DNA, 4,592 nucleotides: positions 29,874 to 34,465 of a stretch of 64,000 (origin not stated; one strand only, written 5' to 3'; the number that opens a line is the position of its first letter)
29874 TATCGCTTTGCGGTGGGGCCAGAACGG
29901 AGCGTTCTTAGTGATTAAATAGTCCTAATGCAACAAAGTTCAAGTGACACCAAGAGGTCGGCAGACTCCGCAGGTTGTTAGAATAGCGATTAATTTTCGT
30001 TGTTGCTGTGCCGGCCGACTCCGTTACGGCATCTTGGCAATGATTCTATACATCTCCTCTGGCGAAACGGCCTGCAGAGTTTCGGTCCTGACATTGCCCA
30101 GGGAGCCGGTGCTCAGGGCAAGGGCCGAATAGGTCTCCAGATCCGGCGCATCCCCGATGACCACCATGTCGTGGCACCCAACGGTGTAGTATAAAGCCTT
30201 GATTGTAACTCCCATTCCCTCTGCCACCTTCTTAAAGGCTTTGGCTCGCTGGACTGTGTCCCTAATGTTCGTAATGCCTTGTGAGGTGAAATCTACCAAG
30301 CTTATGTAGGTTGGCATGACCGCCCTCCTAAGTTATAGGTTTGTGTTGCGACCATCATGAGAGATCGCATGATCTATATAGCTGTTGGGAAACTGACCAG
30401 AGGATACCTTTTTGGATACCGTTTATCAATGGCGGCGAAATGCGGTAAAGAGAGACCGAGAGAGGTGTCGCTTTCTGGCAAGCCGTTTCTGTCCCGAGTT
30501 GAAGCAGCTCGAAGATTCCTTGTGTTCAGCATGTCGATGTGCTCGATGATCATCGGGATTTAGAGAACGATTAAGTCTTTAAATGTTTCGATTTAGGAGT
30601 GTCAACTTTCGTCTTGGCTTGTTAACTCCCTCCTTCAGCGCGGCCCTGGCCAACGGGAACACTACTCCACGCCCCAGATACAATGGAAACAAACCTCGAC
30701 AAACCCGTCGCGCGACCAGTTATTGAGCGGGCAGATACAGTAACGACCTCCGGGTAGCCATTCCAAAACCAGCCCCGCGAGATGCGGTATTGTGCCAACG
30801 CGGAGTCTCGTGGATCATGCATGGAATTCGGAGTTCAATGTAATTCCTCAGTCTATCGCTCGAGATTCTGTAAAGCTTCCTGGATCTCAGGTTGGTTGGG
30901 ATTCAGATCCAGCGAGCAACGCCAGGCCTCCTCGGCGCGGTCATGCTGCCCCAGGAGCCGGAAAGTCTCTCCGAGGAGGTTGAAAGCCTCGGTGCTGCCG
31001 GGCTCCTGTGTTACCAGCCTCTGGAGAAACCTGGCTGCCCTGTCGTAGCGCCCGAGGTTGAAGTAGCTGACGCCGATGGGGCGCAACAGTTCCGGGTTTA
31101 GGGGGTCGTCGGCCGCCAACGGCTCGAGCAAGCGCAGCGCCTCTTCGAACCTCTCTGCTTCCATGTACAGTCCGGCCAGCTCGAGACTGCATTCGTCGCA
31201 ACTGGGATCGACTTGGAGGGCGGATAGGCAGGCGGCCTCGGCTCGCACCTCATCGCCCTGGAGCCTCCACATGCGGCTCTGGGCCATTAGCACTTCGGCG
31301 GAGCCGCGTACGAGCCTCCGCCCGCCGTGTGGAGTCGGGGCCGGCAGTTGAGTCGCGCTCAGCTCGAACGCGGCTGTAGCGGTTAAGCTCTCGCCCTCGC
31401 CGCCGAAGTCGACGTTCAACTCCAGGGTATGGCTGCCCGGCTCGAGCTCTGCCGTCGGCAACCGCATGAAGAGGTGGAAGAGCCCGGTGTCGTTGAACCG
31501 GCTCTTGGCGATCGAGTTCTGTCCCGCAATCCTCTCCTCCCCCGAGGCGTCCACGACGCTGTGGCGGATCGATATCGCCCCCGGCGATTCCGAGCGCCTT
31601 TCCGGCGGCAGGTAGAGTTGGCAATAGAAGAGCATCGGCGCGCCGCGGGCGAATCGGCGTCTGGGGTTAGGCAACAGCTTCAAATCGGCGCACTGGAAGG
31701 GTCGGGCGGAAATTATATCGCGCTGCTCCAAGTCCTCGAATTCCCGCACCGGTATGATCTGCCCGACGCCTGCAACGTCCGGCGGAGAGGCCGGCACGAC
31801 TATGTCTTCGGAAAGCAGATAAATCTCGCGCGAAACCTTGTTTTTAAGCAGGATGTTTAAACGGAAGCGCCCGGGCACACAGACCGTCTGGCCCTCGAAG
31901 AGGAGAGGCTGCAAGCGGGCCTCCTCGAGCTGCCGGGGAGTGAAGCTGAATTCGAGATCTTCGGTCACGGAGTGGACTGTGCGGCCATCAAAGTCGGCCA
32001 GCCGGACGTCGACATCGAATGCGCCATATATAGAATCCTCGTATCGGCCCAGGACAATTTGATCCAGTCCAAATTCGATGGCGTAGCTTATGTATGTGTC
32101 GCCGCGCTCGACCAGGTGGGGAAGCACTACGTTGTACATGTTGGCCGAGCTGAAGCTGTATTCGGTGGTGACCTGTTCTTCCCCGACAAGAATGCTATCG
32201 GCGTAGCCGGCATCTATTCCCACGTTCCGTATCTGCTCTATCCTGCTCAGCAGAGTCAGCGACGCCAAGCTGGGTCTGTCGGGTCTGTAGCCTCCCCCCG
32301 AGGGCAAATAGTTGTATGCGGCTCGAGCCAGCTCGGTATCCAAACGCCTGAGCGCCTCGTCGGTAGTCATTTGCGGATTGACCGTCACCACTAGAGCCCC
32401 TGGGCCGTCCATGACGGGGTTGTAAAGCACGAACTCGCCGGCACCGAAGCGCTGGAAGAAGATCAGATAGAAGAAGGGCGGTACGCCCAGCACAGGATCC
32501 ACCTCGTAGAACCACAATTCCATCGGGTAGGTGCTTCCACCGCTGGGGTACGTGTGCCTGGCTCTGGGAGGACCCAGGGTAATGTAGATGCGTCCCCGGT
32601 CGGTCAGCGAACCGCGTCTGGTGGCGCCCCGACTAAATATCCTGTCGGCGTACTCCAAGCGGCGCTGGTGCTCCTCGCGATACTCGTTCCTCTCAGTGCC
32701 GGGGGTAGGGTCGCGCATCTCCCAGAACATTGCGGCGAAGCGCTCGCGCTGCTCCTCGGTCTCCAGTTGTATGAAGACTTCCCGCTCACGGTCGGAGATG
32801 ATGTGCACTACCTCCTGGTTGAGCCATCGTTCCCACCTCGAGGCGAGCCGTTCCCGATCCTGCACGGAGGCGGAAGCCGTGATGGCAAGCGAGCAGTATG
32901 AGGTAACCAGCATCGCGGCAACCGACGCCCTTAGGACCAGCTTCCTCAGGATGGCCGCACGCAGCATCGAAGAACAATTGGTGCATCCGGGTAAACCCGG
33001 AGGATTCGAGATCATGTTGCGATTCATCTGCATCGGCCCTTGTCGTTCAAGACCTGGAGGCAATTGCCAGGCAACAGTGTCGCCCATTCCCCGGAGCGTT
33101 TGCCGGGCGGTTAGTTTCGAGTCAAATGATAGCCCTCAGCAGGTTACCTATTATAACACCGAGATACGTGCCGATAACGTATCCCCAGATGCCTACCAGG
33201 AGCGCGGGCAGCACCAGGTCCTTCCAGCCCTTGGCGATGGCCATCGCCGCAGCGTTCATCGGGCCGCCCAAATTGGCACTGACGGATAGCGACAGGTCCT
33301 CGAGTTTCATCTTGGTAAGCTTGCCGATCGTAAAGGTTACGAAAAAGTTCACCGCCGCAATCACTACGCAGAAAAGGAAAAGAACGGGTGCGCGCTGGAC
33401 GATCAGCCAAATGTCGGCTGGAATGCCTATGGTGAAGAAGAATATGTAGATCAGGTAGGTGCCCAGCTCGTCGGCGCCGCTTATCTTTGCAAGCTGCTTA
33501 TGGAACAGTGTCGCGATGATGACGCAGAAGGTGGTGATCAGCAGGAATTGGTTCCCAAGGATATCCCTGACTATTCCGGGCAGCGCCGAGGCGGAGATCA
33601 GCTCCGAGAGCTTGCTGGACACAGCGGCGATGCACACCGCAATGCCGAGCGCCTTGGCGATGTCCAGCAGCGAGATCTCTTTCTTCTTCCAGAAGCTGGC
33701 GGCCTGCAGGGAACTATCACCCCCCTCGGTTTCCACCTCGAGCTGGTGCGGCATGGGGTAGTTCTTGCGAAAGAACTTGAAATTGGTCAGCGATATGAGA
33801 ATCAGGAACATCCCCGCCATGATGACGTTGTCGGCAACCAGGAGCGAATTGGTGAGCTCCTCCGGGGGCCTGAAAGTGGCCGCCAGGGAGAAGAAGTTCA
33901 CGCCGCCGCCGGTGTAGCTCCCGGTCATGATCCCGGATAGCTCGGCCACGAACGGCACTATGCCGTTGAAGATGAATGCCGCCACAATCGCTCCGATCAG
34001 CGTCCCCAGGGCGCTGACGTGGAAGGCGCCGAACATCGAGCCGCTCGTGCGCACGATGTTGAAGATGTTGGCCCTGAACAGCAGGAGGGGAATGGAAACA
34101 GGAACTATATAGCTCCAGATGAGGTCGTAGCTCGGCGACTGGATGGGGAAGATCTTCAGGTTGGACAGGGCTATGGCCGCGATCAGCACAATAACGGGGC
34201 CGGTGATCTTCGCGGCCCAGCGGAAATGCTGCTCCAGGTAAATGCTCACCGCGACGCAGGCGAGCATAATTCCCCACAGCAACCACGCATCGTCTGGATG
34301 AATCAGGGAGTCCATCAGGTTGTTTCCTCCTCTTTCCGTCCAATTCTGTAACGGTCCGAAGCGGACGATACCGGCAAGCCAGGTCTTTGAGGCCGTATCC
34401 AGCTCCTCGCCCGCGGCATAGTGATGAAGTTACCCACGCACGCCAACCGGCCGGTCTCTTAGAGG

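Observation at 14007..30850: A roughly 16.8-kb compositionally distinct (lower-GC) accessory island between the GH-like gene and the GWxTD gene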

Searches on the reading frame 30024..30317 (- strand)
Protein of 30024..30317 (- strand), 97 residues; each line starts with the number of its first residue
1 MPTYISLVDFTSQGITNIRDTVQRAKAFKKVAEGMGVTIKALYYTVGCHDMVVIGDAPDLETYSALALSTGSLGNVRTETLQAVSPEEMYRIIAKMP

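Call 5: search_protein_families(library=pfam, proteins=[window:30024-30317:-], max_evalue=0.01)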
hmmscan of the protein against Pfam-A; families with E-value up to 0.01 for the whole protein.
window:30024-30317:- (97 aa): 1 family
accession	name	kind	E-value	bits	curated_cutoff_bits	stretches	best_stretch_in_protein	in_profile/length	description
PF08734.17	GYD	-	5.1e-27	94.2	31.4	1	4-93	1-91/91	GYD domain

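Call 48: find_encoding_contigs(protein=window:30024-30317:-, flank=10000, max_places=6)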
Protein window:30024-30317:- (97 aa): 11 contigs read that carry it; 6 places shown.
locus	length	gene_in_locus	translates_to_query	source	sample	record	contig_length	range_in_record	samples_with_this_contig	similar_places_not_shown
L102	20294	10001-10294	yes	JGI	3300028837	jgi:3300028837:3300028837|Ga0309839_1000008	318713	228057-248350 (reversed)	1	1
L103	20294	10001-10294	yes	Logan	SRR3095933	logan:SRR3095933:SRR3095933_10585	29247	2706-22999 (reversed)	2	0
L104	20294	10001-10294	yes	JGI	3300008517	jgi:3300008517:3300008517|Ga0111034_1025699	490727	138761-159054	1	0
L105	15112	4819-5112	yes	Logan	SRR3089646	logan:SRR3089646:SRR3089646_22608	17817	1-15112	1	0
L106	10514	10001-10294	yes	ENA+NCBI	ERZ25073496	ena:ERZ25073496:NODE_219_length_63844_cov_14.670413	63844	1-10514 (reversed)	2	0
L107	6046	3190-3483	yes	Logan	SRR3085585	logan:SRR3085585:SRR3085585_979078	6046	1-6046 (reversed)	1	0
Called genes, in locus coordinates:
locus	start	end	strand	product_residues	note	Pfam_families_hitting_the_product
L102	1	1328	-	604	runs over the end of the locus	PF00158:Sigma54_activat, PF14532:Sigma54_activ_2, PF25601:AAA_lid_14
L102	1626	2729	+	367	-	PF00155:Aminotran_1_2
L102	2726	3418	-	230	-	-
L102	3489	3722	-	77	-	PF00082:Peptidase_S8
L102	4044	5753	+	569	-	PF00144:Beta-lactamase, PF11954:DUF3471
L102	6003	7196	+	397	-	PF05684:DUF819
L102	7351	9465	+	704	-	PF20094:GWxTD_dom (weak), PF13371:TPR_9 (faint), PF13181:TPR_8 (faint), PF13174:TPR_6 (faint), PF13176:TPR_7 (faint), PF07719:TPR_2 (faint), PF14559:TPR_19, PF13432:TPR_16, +5 more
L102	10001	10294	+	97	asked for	PF08734:GYD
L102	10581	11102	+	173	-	-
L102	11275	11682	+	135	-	-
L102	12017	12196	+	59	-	-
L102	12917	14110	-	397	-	PF01546:Peptidase_M20, PF07687:M20_dimer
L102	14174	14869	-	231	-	PF01177:Asp_Glu_race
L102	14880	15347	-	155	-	-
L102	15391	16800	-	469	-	PF01235:Na_Ala_symp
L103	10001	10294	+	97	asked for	PF08734:GYD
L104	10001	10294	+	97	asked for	PF08734:GYD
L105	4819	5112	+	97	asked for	PF08734:GYD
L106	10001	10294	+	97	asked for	PF08734:GYD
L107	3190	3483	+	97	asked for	PF08734:GYD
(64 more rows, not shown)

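Call 61: search_protein_families(library=phrogs, proteins=[window:30024-30317:-], max_evalue=0.001)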
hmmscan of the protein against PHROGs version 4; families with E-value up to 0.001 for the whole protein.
window:30024-30317:- (97 aa): 0 families

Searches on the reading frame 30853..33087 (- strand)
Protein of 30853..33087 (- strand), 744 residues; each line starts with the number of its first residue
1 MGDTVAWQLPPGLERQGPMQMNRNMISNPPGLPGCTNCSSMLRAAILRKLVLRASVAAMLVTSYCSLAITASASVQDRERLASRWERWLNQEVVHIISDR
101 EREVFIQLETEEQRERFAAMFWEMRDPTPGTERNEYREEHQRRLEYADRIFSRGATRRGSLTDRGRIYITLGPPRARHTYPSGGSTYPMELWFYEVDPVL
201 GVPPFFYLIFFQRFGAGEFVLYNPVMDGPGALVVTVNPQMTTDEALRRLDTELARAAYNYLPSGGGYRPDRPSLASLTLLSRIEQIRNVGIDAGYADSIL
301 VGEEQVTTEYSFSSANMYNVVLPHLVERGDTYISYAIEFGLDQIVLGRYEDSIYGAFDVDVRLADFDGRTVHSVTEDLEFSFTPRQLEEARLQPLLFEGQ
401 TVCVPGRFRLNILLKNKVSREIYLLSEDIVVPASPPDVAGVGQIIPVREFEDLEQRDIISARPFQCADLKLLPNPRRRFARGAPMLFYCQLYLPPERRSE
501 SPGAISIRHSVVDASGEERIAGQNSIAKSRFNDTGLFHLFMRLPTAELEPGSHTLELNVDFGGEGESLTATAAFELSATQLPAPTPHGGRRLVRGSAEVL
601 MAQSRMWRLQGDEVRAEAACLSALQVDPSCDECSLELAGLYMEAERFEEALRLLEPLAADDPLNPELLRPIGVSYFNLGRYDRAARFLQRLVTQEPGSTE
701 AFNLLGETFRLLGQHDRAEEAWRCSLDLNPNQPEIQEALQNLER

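Call 5: search_protein_families(library=pfam, proteins=[window:30853-33087:-], max_evalue=0.01)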
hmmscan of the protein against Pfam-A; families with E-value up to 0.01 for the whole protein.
window:30853-33087:- (744 aa): 18 families
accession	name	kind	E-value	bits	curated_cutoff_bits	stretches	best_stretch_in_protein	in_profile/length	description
PF14559.12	TPR_19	-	7.6e-15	55.4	25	2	610-667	4-61/68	Tetratricopeptide repeat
PF13432.12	TPR_16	-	2.4e-13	50.7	32.7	2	636-698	2-64/65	Tetratricopeptide repeat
PF07719.23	TPR_2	-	6.4e-13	48.2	27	0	671-697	7-33/34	Tetratricopeptide repeat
PF00515.34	TPR_1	-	1.5e-12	47.2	27.8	1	700-731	2-33/34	Tetratricopeptide repeat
PF13428.12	TPR_14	-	2.2e-11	43.7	23.5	2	674-707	10-43/44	Tetratricopeptide repeat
PF13174.12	TPR_6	-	8.6e-07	29.7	26.3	1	671-698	6-33/33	Tetratricopeptide repeat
PF23914.1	TPR_CcmH_CycH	-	1.6e-06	28.5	42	1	604-694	57-150/158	Cytochrome c-type biogenesis protein H TPR domain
PF13429.12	TPR_15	-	1.8e-06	28.1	26.2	1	593-723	142-269/280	Tetratricopeptide repeat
PF13176.12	TPR_7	-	4.6e-06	26.7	27.9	0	636-665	4-35/36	Tetratricopeptide repeat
PF13371.12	TPR_9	-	9.1e-06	26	35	1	639-698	3-62/73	Tetratricopeptide repeat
PF13424.12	TPR_12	-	1e-05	26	30.1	1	670-728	8-74/77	Tetratricopeptide repeat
PF13181.12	TPR_8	-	1.2e-05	25.6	25.7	0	700-731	2-33/34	Tetratricopeptide repeat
PF20094.4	GWxTD_dom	-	1.9e-05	24.9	26.9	1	89-177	33-115/172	GWxTD domain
PF13414.12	TPR_11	-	6.6e-05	23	26.8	0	706-739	1-34/42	TPR repeat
PF13431.12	TPR_17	-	9.3e-05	22.9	24.4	0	688-720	2-34/34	Tetratricopeptide repeat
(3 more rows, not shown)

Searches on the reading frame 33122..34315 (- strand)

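Call 5: search_protein_families(library=pfam, proteins=[window:33122-34315:-], max_evalue=0.01)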
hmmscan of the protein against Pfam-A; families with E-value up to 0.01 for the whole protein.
window:33122-34315:- (397 aa): 1 family
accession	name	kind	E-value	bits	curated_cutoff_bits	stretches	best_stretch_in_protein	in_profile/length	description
PF05684.17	DUF819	-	3.9e-83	280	27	1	15-395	1-378/379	Protein of unknown function (DUF819)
